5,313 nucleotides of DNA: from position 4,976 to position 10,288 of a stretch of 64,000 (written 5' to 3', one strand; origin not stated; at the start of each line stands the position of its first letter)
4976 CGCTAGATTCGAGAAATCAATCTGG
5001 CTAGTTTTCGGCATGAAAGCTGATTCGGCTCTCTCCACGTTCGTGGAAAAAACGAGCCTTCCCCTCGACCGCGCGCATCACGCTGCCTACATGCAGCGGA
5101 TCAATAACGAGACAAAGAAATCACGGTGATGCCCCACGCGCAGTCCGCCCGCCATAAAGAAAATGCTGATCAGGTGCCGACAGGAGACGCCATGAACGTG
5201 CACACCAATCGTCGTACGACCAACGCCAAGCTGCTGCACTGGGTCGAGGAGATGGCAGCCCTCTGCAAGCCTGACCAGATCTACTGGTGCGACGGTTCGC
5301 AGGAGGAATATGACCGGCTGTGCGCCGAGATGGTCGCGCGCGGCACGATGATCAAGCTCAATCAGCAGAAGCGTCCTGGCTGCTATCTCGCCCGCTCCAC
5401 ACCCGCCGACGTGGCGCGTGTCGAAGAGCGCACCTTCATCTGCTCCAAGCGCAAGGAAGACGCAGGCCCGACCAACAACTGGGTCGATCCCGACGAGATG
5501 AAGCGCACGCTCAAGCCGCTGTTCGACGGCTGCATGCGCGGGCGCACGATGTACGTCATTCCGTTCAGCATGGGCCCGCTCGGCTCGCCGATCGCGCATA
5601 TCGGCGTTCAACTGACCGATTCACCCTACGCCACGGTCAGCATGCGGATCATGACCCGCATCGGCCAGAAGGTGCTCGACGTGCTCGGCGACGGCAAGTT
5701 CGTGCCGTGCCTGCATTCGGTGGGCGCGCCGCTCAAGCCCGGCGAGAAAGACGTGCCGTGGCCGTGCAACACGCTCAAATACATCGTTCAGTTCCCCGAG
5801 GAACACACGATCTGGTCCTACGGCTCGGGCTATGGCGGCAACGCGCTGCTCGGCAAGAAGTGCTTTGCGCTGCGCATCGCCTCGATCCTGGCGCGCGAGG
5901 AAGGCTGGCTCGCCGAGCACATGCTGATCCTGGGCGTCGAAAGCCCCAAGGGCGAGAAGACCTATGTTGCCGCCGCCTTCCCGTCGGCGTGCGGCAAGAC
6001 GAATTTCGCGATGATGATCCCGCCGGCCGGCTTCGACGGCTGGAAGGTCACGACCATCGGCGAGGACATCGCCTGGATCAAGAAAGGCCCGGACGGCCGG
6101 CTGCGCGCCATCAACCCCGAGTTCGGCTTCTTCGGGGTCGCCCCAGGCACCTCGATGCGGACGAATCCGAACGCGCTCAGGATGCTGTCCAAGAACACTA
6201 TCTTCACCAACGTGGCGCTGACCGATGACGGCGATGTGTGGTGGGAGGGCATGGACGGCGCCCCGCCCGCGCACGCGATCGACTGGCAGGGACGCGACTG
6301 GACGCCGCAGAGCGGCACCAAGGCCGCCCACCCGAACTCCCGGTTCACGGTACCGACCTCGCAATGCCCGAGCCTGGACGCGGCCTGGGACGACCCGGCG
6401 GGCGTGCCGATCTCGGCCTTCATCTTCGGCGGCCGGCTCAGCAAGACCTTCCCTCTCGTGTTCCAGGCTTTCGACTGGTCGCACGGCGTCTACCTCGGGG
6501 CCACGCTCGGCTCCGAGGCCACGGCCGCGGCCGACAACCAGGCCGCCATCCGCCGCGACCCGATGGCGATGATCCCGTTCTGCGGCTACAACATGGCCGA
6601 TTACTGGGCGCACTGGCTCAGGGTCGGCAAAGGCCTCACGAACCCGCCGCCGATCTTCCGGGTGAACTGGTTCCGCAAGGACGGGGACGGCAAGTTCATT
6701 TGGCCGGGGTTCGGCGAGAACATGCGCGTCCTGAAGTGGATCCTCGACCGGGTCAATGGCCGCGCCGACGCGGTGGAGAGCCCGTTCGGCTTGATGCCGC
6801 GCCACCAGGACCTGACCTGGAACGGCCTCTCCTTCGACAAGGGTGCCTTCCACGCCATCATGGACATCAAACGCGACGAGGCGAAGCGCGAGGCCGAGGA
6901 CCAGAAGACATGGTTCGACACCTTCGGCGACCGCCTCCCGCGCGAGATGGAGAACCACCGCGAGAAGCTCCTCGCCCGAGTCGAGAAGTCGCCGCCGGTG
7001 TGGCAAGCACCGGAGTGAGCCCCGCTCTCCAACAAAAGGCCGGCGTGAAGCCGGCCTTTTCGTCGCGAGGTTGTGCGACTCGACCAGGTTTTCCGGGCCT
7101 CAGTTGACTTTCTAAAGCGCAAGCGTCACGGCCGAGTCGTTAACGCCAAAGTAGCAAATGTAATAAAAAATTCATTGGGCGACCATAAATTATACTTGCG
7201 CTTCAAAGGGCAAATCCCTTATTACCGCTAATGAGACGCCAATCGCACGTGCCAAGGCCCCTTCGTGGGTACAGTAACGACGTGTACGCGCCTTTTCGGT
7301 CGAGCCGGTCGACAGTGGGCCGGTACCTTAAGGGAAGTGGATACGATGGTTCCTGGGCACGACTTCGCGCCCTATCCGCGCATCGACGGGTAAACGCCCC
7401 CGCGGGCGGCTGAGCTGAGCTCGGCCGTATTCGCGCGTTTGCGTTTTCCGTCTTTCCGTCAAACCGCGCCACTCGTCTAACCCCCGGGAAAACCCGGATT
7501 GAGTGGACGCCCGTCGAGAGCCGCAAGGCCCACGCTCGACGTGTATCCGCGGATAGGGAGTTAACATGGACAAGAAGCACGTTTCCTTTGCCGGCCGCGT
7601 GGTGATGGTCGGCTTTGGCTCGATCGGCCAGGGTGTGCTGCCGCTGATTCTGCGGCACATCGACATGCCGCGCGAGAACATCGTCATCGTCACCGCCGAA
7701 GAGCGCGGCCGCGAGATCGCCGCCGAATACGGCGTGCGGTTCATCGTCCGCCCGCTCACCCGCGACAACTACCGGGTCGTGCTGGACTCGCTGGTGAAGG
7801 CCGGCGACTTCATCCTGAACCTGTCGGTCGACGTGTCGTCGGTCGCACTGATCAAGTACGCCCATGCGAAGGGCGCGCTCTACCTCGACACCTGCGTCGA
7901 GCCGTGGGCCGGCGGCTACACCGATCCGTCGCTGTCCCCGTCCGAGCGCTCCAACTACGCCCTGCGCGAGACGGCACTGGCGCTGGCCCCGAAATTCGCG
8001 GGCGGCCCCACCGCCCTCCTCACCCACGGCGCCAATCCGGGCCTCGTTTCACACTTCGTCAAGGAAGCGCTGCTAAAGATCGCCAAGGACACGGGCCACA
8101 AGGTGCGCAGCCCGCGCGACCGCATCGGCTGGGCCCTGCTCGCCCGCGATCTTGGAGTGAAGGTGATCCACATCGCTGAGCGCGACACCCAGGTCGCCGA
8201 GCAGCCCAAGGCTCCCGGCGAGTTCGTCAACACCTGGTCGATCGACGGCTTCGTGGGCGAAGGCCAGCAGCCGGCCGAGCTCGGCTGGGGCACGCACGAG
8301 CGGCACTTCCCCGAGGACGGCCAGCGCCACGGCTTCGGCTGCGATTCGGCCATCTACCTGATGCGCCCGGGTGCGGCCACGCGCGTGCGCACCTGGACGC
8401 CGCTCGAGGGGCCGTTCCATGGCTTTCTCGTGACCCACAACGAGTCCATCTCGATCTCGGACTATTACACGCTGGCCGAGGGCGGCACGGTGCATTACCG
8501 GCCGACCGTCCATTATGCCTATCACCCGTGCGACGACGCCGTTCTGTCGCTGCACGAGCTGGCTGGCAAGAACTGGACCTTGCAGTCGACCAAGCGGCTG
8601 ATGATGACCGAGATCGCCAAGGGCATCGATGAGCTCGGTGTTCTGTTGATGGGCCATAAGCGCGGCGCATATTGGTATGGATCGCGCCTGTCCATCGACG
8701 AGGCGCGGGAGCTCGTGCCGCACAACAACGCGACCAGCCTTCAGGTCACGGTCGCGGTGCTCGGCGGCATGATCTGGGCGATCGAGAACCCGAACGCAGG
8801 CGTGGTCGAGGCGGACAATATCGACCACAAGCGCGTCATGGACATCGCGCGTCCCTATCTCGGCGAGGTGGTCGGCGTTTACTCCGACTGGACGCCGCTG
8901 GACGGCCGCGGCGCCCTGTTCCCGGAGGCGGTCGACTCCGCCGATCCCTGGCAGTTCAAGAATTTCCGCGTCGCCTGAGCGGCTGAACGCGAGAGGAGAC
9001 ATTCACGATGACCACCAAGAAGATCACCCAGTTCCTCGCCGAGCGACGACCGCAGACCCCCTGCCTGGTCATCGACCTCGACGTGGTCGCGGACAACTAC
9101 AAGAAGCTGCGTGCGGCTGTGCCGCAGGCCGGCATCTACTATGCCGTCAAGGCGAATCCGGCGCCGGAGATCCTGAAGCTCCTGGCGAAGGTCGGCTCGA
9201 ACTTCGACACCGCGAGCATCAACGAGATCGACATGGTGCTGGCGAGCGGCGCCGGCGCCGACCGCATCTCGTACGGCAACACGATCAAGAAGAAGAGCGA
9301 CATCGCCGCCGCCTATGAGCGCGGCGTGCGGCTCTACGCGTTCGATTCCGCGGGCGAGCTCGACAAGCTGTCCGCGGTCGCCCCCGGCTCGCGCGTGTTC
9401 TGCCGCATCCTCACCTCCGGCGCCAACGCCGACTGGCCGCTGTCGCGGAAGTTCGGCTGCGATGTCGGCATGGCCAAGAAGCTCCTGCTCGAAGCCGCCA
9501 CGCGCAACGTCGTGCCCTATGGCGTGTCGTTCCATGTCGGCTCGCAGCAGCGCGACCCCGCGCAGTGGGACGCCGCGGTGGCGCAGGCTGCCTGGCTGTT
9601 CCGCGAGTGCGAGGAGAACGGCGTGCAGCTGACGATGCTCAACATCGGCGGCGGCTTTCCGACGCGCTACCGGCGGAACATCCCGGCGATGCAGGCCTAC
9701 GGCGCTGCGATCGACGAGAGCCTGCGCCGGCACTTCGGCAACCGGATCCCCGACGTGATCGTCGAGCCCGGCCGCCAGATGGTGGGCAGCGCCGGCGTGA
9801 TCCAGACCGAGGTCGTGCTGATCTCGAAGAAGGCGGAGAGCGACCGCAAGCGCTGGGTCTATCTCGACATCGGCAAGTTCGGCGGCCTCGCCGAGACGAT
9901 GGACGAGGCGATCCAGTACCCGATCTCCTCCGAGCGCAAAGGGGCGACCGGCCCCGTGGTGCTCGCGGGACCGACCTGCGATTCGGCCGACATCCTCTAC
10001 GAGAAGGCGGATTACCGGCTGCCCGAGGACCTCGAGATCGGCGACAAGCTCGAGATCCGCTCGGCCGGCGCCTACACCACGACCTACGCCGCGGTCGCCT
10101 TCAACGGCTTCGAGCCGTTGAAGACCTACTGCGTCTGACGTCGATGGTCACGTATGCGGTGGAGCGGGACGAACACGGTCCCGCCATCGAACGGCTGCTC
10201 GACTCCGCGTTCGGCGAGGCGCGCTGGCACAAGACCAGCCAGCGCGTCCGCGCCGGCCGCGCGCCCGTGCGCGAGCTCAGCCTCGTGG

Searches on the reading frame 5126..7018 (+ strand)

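Call 10: search_protein_families(library=pfam, proteins=[window:5126-7018:+])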
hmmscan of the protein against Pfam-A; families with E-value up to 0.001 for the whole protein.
window:5126-7018:+ (630 aa): 2 families
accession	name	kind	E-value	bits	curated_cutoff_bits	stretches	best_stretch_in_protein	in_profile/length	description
PF00821.23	PEPCK_GTP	-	2.2e-164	546.9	23.8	1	261-616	1-355/357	Phosphoenolpyruvate carboxykinase C-terminal P-loop domain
PF17297.7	PEPCK_N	-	1.1e-106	355.8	23.8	1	39-257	2-218/218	Phosphoenolpyruvate carboxykinase N-terminal domain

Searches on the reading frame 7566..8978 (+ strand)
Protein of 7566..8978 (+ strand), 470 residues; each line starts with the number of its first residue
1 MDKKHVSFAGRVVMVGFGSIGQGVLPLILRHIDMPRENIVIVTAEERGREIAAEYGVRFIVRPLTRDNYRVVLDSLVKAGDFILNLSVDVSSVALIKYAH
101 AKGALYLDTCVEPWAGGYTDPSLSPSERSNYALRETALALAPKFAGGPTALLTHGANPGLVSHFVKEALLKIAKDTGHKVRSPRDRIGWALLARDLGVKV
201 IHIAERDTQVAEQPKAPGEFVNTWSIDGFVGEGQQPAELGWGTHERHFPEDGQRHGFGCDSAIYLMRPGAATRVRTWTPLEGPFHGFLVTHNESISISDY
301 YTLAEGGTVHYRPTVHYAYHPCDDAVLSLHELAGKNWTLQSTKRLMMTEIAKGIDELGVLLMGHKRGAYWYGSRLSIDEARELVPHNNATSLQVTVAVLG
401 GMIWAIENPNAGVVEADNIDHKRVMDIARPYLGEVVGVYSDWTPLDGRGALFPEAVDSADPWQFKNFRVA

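Call 10: search_protein_families(library=pfam, proteins=[window:7566-8978:+])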
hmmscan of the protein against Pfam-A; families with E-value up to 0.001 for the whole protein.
window:7566-8978:+ (470 aa): 2 families
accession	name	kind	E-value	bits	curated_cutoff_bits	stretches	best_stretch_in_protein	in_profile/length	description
PF16653.10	Sacchrp_dh_C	-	5.8e-37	128.7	31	1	155-436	1-261/265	Saccharopine dehydrogenase C-terminal domain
PF03435.24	Sacchrp_dh_NADP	-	3e-34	118.6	25.1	1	12-151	1-129/129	Saccharopine dehydrogenase NADP binding domain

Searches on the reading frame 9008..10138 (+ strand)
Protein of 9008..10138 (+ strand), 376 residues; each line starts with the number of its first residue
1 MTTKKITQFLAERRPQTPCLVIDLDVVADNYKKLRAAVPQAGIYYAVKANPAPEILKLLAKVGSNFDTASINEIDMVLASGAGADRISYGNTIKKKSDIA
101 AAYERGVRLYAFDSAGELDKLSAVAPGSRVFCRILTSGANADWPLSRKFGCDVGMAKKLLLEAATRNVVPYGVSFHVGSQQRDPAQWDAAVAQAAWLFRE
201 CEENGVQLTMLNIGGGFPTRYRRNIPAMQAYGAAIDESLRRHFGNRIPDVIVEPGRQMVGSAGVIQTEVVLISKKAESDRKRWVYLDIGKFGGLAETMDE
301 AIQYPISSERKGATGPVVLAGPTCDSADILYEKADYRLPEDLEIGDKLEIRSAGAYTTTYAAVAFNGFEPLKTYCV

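Call 10: search_protein_families(library=pfam, proteins=[window:9008-10138:+])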
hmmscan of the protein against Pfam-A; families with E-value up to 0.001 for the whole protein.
window:9008-10138:+ (376 aa): 3 families
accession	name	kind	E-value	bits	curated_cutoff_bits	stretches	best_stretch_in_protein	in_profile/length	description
PF02784.22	Orn_Arg_deC_N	-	3.7e-56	190.7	23.4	1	27-259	4-246/247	Pyridoxal-dependent decarboxylase, pyridoxal binding domain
PF00278.28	Orn_DAP_Arg_deC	-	2.1e-15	57.2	23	1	113-354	5-95/95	Pyridoxal-dependent decarboxylase, C-terminal sheet domain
PF01168.26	Ala_racemase_N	-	0.00014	22.1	24.1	1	22-213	1-193/220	Alanine racemase, N-terminal domain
